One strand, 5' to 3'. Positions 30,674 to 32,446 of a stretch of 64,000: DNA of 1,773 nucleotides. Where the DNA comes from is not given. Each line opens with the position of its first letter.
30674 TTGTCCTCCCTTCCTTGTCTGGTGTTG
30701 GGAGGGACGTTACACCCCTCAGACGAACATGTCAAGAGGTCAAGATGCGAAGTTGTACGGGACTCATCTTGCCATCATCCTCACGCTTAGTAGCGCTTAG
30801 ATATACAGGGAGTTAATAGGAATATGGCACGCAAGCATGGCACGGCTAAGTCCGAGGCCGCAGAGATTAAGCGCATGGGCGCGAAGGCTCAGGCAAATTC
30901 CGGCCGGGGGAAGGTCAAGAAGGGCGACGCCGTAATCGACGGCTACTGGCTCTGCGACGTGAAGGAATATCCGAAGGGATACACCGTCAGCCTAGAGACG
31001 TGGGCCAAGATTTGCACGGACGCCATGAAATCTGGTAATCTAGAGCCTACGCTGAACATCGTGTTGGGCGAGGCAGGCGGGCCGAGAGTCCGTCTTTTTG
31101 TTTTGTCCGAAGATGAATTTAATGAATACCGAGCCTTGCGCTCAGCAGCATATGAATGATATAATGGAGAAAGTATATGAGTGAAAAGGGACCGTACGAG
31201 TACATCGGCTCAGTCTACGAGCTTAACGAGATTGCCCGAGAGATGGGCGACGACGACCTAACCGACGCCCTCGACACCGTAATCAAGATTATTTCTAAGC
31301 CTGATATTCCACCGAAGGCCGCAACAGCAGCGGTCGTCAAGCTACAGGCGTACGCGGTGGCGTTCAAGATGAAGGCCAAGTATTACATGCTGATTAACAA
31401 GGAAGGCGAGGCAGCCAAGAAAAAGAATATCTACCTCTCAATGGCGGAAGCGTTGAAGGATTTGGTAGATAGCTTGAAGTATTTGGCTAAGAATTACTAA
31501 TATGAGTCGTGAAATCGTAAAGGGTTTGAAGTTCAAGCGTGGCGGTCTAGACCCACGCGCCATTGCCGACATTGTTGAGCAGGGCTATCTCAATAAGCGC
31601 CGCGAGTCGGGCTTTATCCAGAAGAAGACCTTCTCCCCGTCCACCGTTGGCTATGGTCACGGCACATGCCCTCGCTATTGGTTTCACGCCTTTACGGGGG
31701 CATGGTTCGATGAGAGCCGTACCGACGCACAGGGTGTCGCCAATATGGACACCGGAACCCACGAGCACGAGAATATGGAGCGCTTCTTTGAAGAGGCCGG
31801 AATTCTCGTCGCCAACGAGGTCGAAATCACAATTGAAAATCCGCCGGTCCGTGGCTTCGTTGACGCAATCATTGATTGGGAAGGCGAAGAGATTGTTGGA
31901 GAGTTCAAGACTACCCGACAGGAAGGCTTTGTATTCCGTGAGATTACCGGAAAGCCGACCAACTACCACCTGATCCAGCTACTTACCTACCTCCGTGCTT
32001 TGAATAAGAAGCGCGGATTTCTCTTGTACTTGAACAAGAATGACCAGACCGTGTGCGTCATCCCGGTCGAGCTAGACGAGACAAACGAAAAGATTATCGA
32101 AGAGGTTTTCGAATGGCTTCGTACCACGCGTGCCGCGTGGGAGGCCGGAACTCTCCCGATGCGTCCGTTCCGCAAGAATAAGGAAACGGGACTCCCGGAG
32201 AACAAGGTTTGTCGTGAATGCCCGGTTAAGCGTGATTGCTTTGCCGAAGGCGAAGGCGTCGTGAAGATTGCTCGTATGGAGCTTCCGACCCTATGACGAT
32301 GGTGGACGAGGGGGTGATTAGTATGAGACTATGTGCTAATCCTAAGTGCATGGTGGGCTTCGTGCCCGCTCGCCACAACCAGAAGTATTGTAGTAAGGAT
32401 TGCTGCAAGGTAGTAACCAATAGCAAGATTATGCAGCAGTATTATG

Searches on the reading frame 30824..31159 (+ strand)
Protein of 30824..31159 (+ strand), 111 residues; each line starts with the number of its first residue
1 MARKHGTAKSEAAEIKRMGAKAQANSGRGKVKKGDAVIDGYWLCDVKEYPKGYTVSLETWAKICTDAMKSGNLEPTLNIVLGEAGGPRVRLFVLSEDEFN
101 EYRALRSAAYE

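Call 6: search_protein_families(library=pfam, proteins=[window:30824-31159:+], max_evalue=0.01)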
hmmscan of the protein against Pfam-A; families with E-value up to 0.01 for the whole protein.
window:30824-31159:+ (111 aa): 0 families

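Call 9: search_protein_families(library=phrogs, proteins=[window:30824-31159:+], max_evalue=0.001)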
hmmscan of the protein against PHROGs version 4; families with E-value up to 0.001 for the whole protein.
window:30824-31159:+ (111 aa): 1 family
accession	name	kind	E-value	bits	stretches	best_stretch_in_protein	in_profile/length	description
phrog_2002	-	DNA, RNA and nucleotide metabolism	5.1e-20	72.7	1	7-101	19-112/130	Holliday junction resolvase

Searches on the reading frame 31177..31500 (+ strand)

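Call 6: search_protein_families(library=pfam, proteins=[window:31177-31500:+], max_evalue=0.01)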
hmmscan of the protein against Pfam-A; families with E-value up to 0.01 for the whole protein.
window:31177-31500:+ (107 aa): 0 families

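Call 9: search_protein_families(library=phrogs, proteins=[window:31177-31500:+], max_evalue=0.001)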
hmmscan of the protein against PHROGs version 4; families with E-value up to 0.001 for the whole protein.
window:31177-31500:+ (107 aa): 1 family
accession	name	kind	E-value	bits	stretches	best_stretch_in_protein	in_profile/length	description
phrog_9818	-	unknown function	2.5e-32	112.7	1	1-107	2-111/111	-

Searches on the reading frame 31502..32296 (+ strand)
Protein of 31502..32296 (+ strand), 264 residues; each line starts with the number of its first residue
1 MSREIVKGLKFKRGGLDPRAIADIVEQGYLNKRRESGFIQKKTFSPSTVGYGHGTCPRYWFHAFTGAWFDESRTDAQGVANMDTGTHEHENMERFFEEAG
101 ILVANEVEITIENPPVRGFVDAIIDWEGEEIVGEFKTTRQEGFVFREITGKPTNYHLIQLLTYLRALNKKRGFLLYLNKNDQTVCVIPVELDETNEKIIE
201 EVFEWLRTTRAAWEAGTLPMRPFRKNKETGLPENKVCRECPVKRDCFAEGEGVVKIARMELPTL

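Call 6: search_protein_families(library=pfam, proteins=[window:31502-32296:+], max_evalue=0.01)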
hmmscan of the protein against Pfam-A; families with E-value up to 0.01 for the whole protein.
window:31502-32296:+ (264 aa): 3 families
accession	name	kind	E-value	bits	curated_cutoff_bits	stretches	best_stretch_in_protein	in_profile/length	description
PF12705.13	PDDEXK_1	-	4.6e-11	43.6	22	1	116-246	124-246/247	PD-(D/E)XK nuclease superfamily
PF13128.11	DUF3954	-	0.00026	21.2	23.7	1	101-129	11-39/49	Protein of unknown function (DUF3954)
PF01930.23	Cas_Cas4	-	0.00059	20.4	22.7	1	76-207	25-132/160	Domain of unknown function DUF83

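Call 9: search_protein_families(library=phrogs, proteins=[window:31502-32296:+], max_evalue=0.001)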
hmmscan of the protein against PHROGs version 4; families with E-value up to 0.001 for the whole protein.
window:31502-32296:+ (264 aa): 5 families
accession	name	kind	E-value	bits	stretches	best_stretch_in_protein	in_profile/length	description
phrog_1706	-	DNA, RNA and nucleotide metabolism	5.9e-49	168.1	1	3-252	5-248/293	CRISPR/Cas system associated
phrog_1990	-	DNA, RNA and nucleotide metabolism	3.4e-12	47.4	1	44-249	38-238/290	Cas4-domain exonuclease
phrog_69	-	DNA, RNA and nucleotide metabolism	1.2e-07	32.1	1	93-254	181-331/501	exonuclease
phrog_434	-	DNA, RNA and nucleotide metabolism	1.2e-05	25.8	1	81-208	105-235/372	RecE-like recombination exonuclease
phrog_2506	-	DNA, RNA and nucleotide metabolism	1.7e-05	25.1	1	103-251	179-338/342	exonuclease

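Call 12: search_dna_similar(query=window:31502-32296:+, collection=phages, mode=protein, max_rows=30)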
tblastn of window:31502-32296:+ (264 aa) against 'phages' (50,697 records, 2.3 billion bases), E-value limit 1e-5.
Records with a match: 146; places in all: 146; records where one place covers at least 80% of the query: 138.
Best place of each record, by identity: <60% 146.
By first word of the organism name: Streptomyces 127; Rhodococcus 9; Thermus 6; Bacillus 2; Agathobaculum 2.
By host as written in the record: Streptomyces griseus ATCC 10137 52; Streptomyces lividans JI 1326 29; Streptomyces viridochromogenes DSM40736 12; Streptomyces sanglieri UNT16F27A 9; Streptomyces griseofuscus ATCC 23916 7; - 7; Streptomyces mirabilis NRRL B-2400 7; Rhodococcus erythropolis RIA 643 6; and 10 more.
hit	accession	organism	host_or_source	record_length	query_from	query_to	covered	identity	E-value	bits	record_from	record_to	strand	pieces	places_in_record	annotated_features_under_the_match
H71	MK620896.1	Streptomyces phage Circinus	Streptomyces griseofuscus ATCC 23916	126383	1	264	100%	51.5%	2e-85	283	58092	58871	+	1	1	67: Cas4 family exonuclease | 68: hypothetical protein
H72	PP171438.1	Streptomyces phage Ankus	soil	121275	1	264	100%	51.1%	1e-86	286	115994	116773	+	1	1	record has no annotation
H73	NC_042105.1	Streptomyces phage BillNye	Streptomyces viridochromogenes DSM40736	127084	1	264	100%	51.1%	3e-85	282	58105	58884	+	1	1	CRISPR/Cas system associated | hypothetical protein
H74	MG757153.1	Streptomyces phage BillNye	Streptomyces viridochromogenes DSM40736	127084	1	264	100%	51.1%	3e-85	282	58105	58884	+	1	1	exonuclease | hypothetical protein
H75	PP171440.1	Streptomyces phage DekoNeimoidia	soil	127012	1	264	100%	50.0%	1e-85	284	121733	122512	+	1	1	record has no annotation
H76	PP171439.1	Streptomyces phage Byblos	soil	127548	1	264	100%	50.0%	1e-85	284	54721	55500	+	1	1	record has no annotation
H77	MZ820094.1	Streptomyces phage Jada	Streptomyces viridochromogenes DSM40736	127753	1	264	100%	49.6%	6e-86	285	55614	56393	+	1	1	72: Cas4 family exonuclease | 73: hypothetical protein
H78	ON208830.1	Streptomyces phage Emma1919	Streptomyces griseus ATCC 10137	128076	1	264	100%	49.6%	6e-86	285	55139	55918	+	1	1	73: RecB-like exonuclease/helicase | 74: hypothetical protein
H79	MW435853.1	Streptomyces phage MeganTheeKilla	Streptomyces viridochromogenes DSM40736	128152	1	264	100%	49.6%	6e-86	285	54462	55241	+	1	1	70: Cas4 family exonuclease | 71: hypothetical protein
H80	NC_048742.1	Streptomyces phage Gilson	Streptomyces griseofuscus ATCC 23916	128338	1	264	100%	49.6%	6e-86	285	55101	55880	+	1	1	72: CRISPR/Cas system associated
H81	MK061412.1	Streptomyces phage Gilson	Streptomyces griseofuscus ATCC 23916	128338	1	264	100%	49.6%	6e-86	285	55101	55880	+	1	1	72: exonuclease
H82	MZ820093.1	Streptomyces phage Forrest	Streptomyces viridochromogenes DSM40736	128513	1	264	100%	49.6%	6e-86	285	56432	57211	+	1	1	74: Cas4 family exonuclease | 75: hypothetical protein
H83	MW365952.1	Streptomyces phage Belfort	Streptomyces viridochromogenes DSM40736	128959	1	264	100%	49.3%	7e-85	281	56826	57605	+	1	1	73: Cas4 family exonuclease | 74: hypothetical protein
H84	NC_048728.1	Streptomyces phage Comrade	Streptomyces griseus ATCC 10137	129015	1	264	100%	49.3%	7e-85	281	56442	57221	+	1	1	71: CRISPR/Cas system associated | 72: hypothetical protein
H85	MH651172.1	Streptomyces phage Comrade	Streptomyces griseus ATCC 10137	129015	1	264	100%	49.3%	7e-85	281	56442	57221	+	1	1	71: exonuclease/helicase | 72: hypothetical protein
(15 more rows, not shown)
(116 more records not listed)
